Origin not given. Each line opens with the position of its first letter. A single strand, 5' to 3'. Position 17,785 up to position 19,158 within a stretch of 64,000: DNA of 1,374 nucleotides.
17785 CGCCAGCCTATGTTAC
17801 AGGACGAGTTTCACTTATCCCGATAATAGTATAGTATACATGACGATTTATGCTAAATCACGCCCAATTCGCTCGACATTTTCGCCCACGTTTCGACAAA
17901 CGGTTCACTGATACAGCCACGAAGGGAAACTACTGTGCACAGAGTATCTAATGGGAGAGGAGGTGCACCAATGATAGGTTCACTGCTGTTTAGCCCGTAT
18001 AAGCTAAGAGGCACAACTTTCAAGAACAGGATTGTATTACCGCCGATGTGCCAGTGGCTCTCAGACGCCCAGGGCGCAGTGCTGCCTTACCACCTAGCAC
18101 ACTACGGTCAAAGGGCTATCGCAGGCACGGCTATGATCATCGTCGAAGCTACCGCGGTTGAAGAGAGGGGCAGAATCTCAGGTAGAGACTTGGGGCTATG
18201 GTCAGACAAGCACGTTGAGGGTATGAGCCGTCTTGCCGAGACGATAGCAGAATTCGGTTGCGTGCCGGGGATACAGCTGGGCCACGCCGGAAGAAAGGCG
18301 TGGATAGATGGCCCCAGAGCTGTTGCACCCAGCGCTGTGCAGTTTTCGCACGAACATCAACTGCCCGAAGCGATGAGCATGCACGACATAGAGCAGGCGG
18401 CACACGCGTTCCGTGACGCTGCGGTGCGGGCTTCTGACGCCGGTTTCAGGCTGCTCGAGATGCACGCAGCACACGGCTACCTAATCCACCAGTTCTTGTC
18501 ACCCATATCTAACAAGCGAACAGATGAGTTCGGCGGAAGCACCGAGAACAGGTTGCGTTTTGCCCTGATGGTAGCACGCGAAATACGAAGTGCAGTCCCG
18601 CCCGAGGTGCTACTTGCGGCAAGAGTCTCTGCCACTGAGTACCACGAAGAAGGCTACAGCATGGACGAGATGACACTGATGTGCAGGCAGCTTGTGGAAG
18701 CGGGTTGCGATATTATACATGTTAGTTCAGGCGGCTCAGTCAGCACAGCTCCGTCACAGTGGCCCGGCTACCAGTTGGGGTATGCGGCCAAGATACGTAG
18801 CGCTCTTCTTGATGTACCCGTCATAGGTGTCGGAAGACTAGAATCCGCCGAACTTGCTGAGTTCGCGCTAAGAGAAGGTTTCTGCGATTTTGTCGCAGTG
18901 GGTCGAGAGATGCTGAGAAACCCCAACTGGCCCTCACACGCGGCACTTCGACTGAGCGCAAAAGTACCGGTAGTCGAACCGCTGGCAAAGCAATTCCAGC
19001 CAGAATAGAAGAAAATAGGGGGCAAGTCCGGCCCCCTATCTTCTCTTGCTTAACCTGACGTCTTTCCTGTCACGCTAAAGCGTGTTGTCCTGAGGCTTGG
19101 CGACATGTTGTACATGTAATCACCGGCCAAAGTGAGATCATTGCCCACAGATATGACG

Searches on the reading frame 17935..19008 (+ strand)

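Call 90: search_protein_families(library=pfam, proteins=[window:17935-19008:+], max_evalue=0.0001)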
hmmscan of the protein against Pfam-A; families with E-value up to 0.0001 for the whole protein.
window:17935-19008:+ (357 aa): 1 family
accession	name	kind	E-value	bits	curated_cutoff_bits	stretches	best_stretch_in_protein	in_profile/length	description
PF00724.26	Oxidored_FMN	-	1.6e-71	241.8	27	1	18-337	2-336/342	NADH:flavin oxidoreductase / NADH oxidase family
